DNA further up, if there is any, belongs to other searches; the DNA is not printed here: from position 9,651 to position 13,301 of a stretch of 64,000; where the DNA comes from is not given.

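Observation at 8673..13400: Orphan 1,575-aa protein: Tat-type motif, large unrecognisable N-terminal body, acidic helical C-terminus with ~5 hydrophobic segments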

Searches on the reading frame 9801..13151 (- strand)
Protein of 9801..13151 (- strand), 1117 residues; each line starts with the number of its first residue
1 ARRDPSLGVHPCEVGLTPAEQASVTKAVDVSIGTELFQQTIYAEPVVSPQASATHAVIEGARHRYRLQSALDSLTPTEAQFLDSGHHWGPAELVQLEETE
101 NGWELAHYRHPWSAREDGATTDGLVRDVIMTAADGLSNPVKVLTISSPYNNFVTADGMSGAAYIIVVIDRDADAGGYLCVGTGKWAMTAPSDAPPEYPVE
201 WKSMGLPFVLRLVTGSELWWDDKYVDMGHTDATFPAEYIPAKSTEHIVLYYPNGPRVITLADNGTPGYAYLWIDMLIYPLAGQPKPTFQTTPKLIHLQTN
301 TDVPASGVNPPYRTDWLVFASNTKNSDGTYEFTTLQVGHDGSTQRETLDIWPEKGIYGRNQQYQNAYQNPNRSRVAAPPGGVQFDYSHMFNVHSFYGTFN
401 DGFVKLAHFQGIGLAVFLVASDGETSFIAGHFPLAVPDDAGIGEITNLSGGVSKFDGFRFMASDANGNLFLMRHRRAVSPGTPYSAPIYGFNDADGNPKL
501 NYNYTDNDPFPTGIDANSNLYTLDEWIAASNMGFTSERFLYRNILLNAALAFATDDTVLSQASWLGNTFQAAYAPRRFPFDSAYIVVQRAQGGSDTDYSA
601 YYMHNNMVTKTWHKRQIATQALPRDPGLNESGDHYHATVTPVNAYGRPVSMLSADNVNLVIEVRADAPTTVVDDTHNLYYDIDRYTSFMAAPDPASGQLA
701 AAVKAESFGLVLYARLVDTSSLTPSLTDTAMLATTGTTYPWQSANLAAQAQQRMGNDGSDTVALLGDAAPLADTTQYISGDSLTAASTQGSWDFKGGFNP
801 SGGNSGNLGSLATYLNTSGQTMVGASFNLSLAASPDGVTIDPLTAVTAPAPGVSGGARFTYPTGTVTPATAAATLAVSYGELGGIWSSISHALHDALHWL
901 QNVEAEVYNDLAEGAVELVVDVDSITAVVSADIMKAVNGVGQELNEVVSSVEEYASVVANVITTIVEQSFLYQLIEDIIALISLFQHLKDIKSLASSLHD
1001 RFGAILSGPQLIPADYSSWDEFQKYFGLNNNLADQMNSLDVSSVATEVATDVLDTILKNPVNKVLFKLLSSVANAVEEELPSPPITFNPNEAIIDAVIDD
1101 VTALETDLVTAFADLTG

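Call 52: search_protein_representatives(alignment_id=A4)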
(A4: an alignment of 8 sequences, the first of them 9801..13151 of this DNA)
Query: 8 sequences, 1125 profile positions. Proteins with E-value up to 0.001 (for the whole library): 62; up to 1e-10: 55; up to 1e-30: 36. The best 62 are listed.
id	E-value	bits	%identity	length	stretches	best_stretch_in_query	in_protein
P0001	0.0e+00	1708.5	-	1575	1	1-1124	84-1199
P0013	0.0e+00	1629.2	-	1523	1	2-1124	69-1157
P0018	0.0e+00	1625.2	-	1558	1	11-1124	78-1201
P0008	0.0e+00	1606.6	-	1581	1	1-1124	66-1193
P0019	0.0e+00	1458.3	-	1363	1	1-1124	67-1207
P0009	0.0e+00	1377.7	-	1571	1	3-1125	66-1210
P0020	0.0e+00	1326.3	-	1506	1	26-1123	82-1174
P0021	0.0e+00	1320.1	-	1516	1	14-1124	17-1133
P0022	0.0e+00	1273.1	-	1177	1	332-1125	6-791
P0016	0.0e+00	1229.7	-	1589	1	1-1124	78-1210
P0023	0.0e+00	1156.8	-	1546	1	2-1117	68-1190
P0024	0.0e+00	1142.1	-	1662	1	6-1123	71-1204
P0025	0.0e+00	1112.5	-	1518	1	1-1124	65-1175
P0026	0.0e+00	1089.7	-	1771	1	25-1122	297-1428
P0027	1.3e-285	967.1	-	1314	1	232-1113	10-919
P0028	3.2e-271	919.5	-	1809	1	22-1121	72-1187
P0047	4.2e-35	137.6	-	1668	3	564-920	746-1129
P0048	2.1e-34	135.3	-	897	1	602-1086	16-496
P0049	5.2e-28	114.1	-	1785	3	1-506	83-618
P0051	4.3e-22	94.5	-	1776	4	2-97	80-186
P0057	7.8e-17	77.1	-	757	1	603-1033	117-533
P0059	5.7e-15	70.9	-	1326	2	811-1013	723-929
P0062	1.5e-12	62.9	-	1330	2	810-1008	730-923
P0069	1.5e-10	56.3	-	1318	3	811-1008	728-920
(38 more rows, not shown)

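Call 53: search_protein_families(library=pfam, proteins=[P0047, P0049, P0051, P0059, P0062, P0026], max_evalue=0.01)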
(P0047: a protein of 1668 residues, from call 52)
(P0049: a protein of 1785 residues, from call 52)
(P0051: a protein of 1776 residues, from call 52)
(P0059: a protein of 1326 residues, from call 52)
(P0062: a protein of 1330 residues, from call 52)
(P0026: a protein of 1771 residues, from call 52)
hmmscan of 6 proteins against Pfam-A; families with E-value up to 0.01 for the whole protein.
P0047 (1668 aa): 0 families

P0049 (1785 aa): 1 family
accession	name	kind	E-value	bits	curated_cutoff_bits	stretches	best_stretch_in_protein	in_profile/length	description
PF01453.30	B_lectin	-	4e-08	34.1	32.4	2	680-746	1-73/105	D-mannose binding lectin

P0051 (1776 aa): 1 family
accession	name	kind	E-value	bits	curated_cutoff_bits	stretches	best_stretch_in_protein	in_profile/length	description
PF01453.30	B_lectin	-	6.6e-07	30.2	32.4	1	696-763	1-74/105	D-mannose binding lectin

P0059 (1326 aa): 0 families

P0062 (1330 aa): 0 families

P0026 (1771 aa): 0 families

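Call 55: list_cluster_members(proteins=[P0028, P0026, P0047, P0049, P0059, P0024, P0001])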
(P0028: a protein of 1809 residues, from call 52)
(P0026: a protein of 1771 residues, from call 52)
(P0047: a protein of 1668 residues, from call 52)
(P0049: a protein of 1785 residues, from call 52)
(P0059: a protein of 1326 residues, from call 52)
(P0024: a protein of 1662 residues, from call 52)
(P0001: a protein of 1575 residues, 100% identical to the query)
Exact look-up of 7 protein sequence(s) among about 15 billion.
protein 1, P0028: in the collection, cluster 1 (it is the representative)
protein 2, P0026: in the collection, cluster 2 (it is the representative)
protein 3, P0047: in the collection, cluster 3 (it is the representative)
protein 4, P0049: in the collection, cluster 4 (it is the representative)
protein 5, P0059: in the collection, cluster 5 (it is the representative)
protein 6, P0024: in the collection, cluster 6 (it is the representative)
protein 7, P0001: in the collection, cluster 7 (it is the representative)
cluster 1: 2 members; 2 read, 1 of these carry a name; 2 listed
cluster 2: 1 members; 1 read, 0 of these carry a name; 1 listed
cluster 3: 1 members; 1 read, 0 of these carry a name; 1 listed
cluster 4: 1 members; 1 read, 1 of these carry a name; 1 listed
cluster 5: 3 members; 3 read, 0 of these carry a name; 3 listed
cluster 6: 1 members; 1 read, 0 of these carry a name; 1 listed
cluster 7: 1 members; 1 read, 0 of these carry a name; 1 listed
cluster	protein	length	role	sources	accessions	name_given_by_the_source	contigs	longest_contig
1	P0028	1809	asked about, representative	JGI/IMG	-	-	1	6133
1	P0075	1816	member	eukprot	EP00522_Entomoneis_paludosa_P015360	CAMPEP_0172439288 /NCGR_PEP_ID=MMETSP1065-20121228/316_1 /TAXON_ID=265537 ...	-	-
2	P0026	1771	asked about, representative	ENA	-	-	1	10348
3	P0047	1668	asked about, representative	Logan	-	-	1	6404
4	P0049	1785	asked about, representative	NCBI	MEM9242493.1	MAG: hypothetical protein AAGA27_00355 [Pseudomonadota bacterium]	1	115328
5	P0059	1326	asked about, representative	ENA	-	-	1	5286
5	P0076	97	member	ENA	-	-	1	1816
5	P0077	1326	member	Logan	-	-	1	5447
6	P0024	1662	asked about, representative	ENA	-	-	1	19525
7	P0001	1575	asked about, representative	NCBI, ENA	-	-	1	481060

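Call 56: search_protein_families(library=pfam, proteins=[P0028, P0024, P0069, P0048, P0057], max_evalue=0.01)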
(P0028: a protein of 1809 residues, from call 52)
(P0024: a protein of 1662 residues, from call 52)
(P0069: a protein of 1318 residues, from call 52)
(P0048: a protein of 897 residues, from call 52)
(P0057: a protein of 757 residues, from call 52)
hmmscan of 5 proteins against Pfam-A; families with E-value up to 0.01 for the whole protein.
P0028 (1809 aa): 1 family
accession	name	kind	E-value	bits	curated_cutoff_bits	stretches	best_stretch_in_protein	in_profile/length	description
PF01822.24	WSC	-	5.9e-12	46.1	27.8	1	1567-1640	1-82/82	WSC domain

P0024 (1662 aa): 0 families

P0069 (1318 aa): 1 family
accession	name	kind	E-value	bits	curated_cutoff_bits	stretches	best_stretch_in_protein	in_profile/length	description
PF16039.10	DUF4791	-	0.00024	21.1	27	1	1182-1282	6-107/163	Domain of unknown function (DUF4791)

P0048 (897 aa): 0 families

P0057 (757 aa): 0 families

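Call 81: find_homologous_proteins(query=A6, max_evalue=0.001)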
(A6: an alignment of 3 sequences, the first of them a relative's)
Query A6 (3 sequences) (1326 aa, profile of the alignment): 7 proteins with E <= 0.001 among 8000 candidates.
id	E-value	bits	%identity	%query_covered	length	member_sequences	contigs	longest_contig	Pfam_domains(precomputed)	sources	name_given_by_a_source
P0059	0.0e+0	2128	100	100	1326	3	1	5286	-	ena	-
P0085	0.0e+0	1661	74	100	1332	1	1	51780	-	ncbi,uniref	ncbi:hypothetical protein L4C34_18130 [Vibrio profundum]|uniref:hypothetical protein n=1 Tax=Vibrio 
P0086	0.0e+0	1301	51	85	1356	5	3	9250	-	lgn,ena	-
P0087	0.0e+0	1125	80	58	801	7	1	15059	-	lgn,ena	-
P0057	2.3e-264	899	64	53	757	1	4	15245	-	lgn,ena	-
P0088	1.2e-194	668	38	67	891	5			-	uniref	uniref:hypothetical protein n=1 Tax=Vibrio sp. V23_P3S9T160 TaxID=1938675 RepID=UPI00137241AE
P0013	2.1e-24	104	22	40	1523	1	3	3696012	-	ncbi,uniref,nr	ncbi:hypothetical protein [Microbacterium thalassium]|uniref:Uncharacterized protein n=1 Tax=Microba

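Call 82: find_encoding_contigs(protein=P0085, flank=10000, max_places=2)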
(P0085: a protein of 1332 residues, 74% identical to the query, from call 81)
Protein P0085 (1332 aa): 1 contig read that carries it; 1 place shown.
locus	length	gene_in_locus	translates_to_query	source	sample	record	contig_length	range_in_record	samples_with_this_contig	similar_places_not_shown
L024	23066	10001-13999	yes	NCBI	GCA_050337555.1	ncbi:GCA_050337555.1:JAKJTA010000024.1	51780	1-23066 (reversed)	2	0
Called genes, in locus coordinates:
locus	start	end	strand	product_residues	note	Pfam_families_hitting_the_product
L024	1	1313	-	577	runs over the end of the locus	PF00528:BPD_transp_1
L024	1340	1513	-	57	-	-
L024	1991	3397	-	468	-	PF02614:UxaC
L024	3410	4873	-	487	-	PF01232:Mannitol_dh, PF08125:Mannitol_dh_C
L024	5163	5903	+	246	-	PF00392:GntR, PF07729:FCD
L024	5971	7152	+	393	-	PF03786:UxuA, PF01261:AP_endonuc_2 (weak)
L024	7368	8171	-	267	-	PF00497:SBP_bac_3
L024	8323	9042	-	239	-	PF00497:SBP_bac_3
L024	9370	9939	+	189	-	-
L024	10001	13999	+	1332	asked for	-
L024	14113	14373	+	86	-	PF02416:TatA_B_E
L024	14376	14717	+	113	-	PF02416:TatA_B_E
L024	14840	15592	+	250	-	PF00902:TatC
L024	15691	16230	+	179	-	PF00293:NUDIX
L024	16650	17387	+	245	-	PF03741:TerC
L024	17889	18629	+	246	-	PF00753:Lactamase_B, PF23023:Anti-Pycsar_Apyc1 (weak), PF12706:Lactamase_B_2 (weak)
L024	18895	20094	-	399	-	PF07690:MFS_1, PF05977:MFS_3 (weak)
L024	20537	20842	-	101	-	-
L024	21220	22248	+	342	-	PF01965:DJ-1_PfpI, PF12833:HTH_18, PF00165:HTH_AraC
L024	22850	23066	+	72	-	PF13737:DDE_Tnp_1_5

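Call 84: find_encoding_contigs(protein=P0086, flank=10000, max_places=3)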
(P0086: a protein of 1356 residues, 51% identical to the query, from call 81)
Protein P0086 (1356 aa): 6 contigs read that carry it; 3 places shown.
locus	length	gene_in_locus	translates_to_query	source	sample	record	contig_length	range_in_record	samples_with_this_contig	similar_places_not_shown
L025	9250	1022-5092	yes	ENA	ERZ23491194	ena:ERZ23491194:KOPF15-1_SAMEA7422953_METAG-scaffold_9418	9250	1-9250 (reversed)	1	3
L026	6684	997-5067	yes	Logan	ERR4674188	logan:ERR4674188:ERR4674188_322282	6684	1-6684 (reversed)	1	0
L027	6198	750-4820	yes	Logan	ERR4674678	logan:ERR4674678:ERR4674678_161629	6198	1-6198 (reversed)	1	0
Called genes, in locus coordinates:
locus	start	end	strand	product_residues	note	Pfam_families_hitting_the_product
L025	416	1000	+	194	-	-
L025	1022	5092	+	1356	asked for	-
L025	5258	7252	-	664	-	PF00704:Glyco_hydro_18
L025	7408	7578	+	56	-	-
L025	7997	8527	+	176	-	-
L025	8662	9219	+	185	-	-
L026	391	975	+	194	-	-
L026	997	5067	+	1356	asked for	-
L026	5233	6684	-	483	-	?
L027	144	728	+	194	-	-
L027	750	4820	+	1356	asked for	-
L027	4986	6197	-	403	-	?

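Call 85: find_encoding_contigs(protein=P0087, flank=10000, max_places=2)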
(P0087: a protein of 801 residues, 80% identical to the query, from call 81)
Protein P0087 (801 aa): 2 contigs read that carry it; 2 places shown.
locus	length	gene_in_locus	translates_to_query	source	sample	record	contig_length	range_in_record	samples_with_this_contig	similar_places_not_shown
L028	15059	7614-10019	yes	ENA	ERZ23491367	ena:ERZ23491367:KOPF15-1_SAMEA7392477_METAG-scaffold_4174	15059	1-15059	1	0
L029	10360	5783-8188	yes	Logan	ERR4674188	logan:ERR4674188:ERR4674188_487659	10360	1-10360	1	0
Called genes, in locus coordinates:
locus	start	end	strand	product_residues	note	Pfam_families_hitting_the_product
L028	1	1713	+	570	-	?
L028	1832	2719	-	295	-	PF00126:HTH_1, PF03466:LysR_substrate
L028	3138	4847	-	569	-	PF12793:SgrR_N, PF00496:SBP_bac_5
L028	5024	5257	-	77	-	PF11869:DUF3389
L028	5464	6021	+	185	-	PF08274:Zn_Ribbon_YjdM (faint), PF03831:YjdM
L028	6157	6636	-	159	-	PF04073:tRNA_edit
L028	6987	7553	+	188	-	-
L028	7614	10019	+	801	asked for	-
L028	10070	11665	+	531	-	-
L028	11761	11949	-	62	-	-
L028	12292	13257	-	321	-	PF03741:TerC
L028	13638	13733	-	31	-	-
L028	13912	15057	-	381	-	?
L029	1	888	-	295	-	PF00126:HTH_1, PF03466:LysR_substrate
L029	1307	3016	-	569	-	PF12793:SgrR_N, PF00496:SBP_bac_5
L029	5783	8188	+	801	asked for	-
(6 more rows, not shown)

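Call 87: search_protein_families(library=pfam, proteins=[L024:9370-9939:+, L025:416-1000:+, L028:6987-7553:+, P0085], max_evalue=1)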
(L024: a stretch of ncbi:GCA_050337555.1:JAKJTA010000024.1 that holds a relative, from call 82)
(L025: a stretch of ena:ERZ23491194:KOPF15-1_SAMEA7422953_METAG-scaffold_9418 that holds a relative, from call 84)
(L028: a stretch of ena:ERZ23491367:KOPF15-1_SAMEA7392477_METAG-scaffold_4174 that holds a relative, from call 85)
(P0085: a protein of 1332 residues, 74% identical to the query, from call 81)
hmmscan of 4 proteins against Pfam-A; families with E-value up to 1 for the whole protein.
L024:9370-9939:+ (189 aa): 1 family
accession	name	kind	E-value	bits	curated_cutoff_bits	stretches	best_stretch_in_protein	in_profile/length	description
PF24269.1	DUF7467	-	0.09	14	27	1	47-86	68-107/116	Domain of unknown function (DUF7467)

L025:416-1000:+ (194 aa): 2 families
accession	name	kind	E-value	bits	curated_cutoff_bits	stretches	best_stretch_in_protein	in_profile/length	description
PF14200.12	RicinB_lectin_2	-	0.014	16.5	25.6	0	52-81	47-76/89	Ricin-type beta-trefoil lectin domain-like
PF09683.15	Lactococcin_972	-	0.069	14.2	22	1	25-47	12-34/62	Bacteriocin (Lactococcin_972)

L028:6987-7553:+ (188 aa): 0 families

P0085 (1332 aa): 0 families

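Call 88: search_solved_structures(query=L024:9370-9936:+, max_evalue=10)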
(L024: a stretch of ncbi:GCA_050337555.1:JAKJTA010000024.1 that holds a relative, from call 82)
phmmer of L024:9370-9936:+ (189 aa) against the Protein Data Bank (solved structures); distinct sequences matched with E-value up to 10: 45.
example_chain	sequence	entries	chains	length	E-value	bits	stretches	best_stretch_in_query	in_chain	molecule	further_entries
9vtg_LF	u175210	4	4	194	0.25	14.5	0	3-122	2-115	60S ribosomal protein L9-1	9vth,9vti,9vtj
7qiw_K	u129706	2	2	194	0.53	13.5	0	3-122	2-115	60S ribosomal protein uL6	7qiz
6pg4_A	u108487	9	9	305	0.86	12.8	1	74-104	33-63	WD repeat-containing protein 5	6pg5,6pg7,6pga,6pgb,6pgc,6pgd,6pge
6dya_A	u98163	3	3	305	0.86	12.8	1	74-104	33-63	WD repeat-containing protein 5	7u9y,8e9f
10tc_A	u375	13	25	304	0.87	12.8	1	74-104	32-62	WD repeat-containing protein 5 | WDR5 | WD repeat domain 5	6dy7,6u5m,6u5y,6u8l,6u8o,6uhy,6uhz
6byn_W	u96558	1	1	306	0.87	12.8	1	74-104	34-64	WD repeat-containing protein 5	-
6iam_A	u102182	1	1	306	0.88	12.8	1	74-104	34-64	WD repeat-containing protein 5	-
7jto_B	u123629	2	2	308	0.89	12.7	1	74-104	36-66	WD repeat-containing protein 5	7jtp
2g99_A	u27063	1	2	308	0.89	12.7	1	74-104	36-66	WD-repeat protein 5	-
5vfc_A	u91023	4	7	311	0.89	12.7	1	74-104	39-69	WD repeat-containing protein 5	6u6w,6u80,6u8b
2g9a_A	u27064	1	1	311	0.9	12.7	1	74-104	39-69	WD-repeat protein 5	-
3smr_A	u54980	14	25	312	0.9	12.7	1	74-104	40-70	WD repeat-containing protein 5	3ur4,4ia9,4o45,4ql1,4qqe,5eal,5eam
2h68_A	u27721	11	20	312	0.9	12.7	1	74-104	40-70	WD-repeat protein 5 | WD repeat-containing protein 5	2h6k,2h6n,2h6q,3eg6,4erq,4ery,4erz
2h9m_A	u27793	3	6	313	0.91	12.7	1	74-104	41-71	WD-repeat protein 5 | WD repeat protein 5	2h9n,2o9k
7dno_A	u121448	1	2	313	0.91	12.7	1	74-104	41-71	WD repeat-containing protein 5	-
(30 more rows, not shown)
